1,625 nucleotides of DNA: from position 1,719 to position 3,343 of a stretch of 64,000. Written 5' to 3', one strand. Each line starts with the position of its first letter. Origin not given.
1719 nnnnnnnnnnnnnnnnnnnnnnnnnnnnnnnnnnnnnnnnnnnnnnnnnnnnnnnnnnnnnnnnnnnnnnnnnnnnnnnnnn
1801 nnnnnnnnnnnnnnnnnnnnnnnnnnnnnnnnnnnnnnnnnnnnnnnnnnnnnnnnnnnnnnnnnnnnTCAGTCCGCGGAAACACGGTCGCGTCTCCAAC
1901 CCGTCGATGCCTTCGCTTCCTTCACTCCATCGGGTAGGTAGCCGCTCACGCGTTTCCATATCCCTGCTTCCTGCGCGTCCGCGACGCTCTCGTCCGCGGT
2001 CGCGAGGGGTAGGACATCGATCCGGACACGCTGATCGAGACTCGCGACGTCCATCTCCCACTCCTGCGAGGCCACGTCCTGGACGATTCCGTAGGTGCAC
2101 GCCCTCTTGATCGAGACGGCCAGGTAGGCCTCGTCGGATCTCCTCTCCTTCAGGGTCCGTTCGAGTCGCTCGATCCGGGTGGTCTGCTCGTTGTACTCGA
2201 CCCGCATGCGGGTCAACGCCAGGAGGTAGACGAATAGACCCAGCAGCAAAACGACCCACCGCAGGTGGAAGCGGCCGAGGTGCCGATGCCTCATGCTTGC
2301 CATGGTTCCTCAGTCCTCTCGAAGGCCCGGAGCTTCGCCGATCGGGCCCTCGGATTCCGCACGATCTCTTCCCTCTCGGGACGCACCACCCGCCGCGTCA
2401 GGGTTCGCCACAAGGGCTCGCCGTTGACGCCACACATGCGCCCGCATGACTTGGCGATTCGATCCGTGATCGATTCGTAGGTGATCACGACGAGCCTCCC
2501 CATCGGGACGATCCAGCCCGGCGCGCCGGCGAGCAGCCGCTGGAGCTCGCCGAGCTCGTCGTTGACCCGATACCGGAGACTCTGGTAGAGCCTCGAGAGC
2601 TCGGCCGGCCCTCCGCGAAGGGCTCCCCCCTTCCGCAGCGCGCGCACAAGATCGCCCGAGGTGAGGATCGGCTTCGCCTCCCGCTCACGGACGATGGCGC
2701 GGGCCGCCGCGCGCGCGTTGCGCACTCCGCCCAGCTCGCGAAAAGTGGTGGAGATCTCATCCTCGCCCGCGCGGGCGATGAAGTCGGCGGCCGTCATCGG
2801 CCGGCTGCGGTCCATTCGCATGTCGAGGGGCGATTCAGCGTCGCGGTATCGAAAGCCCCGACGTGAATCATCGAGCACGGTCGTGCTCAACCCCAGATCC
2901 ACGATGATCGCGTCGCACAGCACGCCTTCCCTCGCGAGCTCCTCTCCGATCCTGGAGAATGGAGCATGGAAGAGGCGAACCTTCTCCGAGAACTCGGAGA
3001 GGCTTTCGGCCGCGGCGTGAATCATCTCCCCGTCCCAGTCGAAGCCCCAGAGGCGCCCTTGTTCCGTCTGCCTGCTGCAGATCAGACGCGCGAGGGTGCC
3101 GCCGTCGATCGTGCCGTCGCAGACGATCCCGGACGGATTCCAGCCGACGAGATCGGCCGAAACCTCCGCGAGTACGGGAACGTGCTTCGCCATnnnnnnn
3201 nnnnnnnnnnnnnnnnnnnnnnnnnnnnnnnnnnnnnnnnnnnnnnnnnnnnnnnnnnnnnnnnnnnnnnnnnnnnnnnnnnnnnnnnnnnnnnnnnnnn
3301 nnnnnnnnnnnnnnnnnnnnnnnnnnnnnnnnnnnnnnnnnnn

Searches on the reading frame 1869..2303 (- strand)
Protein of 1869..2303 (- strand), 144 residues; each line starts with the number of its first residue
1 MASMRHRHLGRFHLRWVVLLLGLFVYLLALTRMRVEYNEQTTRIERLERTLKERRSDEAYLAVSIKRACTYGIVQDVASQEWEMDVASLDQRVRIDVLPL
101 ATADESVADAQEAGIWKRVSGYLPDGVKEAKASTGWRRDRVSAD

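Call 3: search_protein_families(library=pfam, proteins=[window:1869-2303:-], max_evalue=1)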
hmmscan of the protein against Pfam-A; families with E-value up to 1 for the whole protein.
window:1869-2303:- (144 aa): 2 families
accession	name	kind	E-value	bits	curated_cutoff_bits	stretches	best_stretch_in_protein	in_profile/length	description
PF21825.2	crAss001_48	-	0.055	13.8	24.8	1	30-52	4-26/61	crAss001_48 related protein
PF06305.16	LapA_dom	-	0.13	12.6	28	1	20-51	32-63/64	Lipopolysaccharide assembly protein A domain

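Call 4: search_protein_families(library=ncbifam, proteins=[window:1869-2303:-], max_evalue=1)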
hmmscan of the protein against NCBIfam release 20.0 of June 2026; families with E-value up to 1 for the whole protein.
window:1869-2303:- (144 aa): 0 families

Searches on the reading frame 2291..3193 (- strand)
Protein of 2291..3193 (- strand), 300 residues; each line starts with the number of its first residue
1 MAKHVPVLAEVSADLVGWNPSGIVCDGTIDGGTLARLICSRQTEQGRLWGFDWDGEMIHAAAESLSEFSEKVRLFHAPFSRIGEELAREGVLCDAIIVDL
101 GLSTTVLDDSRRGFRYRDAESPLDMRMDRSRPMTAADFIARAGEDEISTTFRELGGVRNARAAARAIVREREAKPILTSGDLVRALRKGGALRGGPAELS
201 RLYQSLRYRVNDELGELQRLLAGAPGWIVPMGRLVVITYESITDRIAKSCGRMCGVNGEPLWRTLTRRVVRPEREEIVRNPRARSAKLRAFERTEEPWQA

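Call 3: search_protein_families(library=pfam, proteins=[window:2291-3193:-], max_evalue=1)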
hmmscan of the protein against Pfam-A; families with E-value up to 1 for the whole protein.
window:2291-3193:- (300 aa): 2 families
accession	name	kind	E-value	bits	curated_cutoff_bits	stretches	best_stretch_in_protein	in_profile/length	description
PF01795.25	Methyltransf_5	-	1.5e-64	218.9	27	1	2-293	2-308/309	MraW methylase family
PF13559.11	DUF4129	-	0.091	13.3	24.8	1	162-221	8-65/69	Domain of unknown function (DUF4129)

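Call 4: search_protein_families(library=ncbifam, proteins=[window:2291-3193:-], max_evalue=1)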
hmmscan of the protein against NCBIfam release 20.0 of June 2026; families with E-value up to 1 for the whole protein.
window:2291-3193:- (300 aa): 2 families
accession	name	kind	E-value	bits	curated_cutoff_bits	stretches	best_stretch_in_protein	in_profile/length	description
TIGR00006.1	TIGR00006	equivalog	2.7e-54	184.7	154.3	1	3-293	6-309/310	16S rRNA (cytosine(1402)-N(4))-methyltransferase RsmH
NF053511.1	tRNA_U34_MnmM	equivalog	0.018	14.6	135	1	20-101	17-97/183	tRNA 5-(aminomethyl)-2-thiouridylate-methyltransferase MnmM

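Call 33: list_cluster_members(proteins=[P0001, window:2291-3193:-])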
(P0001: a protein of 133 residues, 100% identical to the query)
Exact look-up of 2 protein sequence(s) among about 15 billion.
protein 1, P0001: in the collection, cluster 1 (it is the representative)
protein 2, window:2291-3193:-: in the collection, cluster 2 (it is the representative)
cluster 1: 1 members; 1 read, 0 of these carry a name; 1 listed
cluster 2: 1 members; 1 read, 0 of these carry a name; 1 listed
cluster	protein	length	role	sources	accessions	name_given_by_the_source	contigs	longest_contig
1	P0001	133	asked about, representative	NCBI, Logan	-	-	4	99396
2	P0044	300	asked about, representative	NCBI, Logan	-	-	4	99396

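Call 34: find_related_loci(query=window:2291-3193:-, collection=genome_contigs, flank=4000)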
Query window:2291-3193:- (300 aa) in genome_contigs; peptide patterns used: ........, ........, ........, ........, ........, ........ (x = any residue, [..] = any of these).
185 stretches matched a pattern; 2 encode a relative of the query (tblastn E <= 1e-3); 2 distinct loci.
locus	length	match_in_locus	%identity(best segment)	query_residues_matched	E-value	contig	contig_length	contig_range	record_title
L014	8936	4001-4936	32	4-293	7e-35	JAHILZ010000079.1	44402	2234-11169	MAG: Patescibacteria group bacterium isolate KR13_N2.mb.46 KR13_N2.mb.46_k141_358912, whole genome shotgun sequence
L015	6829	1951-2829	30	3-289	7e-27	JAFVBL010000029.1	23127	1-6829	MAG: Alphaproteobacteria bacterium isolate RGIG5018 Roe_deer_Rumen-5__c3399, whole genome shotgun sequence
